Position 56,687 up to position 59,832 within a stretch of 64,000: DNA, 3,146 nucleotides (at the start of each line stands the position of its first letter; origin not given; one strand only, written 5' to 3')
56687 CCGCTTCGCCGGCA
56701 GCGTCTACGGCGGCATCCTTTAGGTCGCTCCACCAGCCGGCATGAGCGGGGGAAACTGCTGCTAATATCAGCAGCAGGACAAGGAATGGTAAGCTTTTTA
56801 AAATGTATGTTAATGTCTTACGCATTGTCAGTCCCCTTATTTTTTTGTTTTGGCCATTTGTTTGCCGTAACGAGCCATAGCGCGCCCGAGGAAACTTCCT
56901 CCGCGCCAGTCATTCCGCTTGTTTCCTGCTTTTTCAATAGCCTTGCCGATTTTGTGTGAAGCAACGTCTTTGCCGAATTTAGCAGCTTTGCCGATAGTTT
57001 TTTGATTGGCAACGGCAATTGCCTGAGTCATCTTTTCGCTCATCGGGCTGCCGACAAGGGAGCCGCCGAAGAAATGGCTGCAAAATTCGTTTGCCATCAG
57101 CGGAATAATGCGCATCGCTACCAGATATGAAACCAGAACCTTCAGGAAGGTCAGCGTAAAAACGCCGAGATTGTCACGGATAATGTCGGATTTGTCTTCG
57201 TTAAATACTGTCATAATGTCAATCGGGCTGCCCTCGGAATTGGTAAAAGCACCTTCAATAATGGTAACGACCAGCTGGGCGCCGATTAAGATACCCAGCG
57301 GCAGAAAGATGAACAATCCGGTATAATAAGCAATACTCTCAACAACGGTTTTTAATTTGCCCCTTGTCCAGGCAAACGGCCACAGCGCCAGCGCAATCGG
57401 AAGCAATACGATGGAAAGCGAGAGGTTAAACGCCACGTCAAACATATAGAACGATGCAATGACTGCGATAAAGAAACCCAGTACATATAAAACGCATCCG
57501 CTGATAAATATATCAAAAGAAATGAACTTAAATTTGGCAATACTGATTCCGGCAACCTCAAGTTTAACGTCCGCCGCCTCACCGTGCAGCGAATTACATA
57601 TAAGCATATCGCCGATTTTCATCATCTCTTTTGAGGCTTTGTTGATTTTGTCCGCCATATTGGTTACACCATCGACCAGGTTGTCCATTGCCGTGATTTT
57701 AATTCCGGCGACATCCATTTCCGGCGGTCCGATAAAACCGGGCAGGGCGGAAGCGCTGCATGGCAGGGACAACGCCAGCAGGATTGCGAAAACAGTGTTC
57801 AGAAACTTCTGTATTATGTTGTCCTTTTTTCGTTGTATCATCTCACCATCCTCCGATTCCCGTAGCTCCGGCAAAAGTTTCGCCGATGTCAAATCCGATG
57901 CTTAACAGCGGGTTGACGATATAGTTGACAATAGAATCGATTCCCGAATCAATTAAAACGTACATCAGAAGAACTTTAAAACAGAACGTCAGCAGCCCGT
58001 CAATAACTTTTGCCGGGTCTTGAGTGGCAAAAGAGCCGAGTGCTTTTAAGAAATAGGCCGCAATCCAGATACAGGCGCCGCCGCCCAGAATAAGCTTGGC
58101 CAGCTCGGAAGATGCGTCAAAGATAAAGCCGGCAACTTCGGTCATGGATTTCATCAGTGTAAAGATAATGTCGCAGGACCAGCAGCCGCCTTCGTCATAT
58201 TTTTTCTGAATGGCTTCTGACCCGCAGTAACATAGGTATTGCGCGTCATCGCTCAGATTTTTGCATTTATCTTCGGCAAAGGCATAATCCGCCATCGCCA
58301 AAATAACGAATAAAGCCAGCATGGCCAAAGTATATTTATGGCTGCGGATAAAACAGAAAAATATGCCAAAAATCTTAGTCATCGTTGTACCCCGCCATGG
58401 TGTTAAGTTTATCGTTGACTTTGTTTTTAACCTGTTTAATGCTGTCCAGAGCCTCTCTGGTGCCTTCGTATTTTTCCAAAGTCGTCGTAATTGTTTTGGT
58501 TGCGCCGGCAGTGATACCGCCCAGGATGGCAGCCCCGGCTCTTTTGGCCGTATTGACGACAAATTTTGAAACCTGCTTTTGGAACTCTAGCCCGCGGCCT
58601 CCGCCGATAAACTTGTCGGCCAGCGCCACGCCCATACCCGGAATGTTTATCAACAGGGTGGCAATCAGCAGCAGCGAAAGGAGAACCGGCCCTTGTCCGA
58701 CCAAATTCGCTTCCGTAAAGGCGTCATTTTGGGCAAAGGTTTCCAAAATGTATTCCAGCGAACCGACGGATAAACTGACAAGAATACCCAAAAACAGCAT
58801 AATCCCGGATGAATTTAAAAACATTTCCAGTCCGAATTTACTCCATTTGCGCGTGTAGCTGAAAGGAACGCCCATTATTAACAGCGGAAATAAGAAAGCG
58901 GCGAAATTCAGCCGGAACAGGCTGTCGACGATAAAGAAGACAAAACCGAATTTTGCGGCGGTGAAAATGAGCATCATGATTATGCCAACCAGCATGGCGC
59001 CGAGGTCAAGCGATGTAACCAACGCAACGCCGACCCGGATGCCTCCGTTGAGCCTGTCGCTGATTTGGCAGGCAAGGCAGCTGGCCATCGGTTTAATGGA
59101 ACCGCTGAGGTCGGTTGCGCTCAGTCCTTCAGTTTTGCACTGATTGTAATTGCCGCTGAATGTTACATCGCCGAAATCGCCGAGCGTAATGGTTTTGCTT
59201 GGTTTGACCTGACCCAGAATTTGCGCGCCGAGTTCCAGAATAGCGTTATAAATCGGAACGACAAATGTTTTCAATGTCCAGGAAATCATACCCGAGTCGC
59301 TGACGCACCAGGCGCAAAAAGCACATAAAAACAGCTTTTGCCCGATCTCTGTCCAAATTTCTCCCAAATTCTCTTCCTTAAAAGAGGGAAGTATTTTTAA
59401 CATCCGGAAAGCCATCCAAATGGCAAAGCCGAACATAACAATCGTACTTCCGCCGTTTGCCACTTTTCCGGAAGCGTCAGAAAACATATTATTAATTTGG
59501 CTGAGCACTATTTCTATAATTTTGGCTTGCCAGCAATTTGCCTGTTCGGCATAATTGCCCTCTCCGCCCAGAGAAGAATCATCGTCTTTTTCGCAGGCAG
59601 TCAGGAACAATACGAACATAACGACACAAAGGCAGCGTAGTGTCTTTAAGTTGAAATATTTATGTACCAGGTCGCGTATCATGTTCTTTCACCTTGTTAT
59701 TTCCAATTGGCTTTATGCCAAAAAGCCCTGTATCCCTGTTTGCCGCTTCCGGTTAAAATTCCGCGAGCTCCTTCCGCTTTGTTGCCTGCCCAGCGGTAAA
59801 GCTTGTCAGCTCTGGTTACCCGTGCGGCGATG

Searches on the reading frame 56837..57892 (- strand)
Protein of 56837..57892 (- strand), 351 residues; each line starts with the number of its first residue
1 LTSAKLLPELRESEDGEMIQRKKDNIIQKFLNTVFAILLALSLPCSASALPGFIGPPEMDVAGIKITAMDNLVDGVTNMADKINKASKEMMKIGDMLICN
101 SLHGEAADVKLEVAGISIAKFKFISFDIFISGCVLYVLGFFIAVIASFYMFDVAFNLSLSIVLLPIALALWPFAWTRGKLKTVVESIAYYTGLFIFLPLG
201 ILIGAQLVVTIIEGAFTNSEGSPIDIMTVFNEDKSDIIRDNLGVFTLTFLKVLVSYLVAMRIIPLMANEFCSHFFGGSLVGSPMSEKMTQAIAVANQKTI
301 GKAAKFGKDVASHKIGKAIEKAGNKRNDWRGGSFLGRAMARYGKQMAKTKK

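Call 4: search_protein_families(library=pfam, proteins=[window:56837-57892:-], max_evalue=0.01)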
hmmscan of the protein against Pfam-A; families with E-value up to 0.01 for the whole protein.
window:56837-57892:- (351 aa): 0 families

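Call 9: search_protein_families(library=ncbifam, proteins=[window:56837-57892:-], max_evalue=0.01)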
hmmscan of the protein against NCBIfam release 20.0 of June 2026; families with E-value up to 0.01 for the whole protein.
window:56837-57892:- (351 aa): 0 families

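Call 15: search_protein_families(library=pfam, proteins=[window:56837-57892:-], max_evalue=10)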
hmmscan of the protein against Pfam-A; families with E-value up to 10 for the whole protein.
window:56837-57892:- (351 aa): 1 family
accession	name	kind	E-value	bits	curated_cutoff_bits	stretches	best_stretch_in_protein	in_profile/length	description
PF04610.19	TrbL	-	0.95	9.6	25.9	1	74-219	50-191/215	TrbL/VirB6 plasmid conjugal transfer protein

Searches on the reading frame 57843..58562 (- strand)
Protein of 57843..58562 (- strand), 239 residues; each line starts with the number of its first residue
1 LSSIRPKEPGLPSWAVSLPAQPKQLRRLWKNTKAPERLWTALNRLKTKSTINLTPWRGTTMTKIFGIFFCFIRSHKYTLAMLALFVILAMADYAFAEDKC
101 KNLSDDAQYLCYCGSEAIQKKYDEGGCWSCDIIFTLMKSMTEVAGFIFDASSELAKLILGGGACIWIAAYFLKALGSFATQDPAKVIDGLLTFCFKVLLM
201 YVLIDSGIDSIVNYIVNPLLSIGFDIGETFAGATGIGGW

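Call 4: search_protein_families(library=pfam, proteins=[window:57843-58562:-], max_evalue=0.01)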
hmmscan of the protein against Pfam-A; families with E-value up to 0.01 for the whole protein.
window:57843-58562:- (239 aa): 0 families

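Call 15: search_protein_families(library=pfam, proteins=[window:57843-58562:-], max_evalue=10)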
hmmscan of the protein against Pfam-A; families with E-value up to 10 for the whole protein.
window:57843-58562:- (239 aa): 1 family
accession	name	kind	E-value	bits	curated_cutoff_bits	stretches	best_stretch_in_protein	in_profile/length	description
PF01312.24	Bac_export_2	-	1.5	8.4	24.4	1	147-204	131-188/335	FlhB HrpN YscU SpaS Family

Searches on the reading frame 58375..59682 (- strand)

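Call 9: search_protein_families(library=ncbifam, proteins=[window:58375-59682:-], max_evalue=0.01)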
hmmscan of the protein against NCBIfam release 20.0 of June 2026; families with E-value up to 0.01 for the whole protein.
window:58375-59682:- (435 aa): 0 families

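Call 15: search_protein_families(library=pfam, proteins=[window:58375-59682:-], max_evalue=10)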
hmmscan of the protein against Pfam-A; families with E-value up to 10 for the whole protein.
window:58375-59682:- (435 aa): 2 families
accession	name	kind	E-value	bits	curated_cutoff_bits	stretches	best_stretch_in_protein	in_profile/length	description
PF11712.13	Vma12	-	0.48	10.8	25.5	1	73-127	77-118/137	Endoplasmic reticulum-based factor for assembly of V-ATPase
PF04610.19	TrbL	-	1.8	8.7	25.9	1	224-345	95-212/215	TrbL/VirB6 plasmid conjugal transfer protein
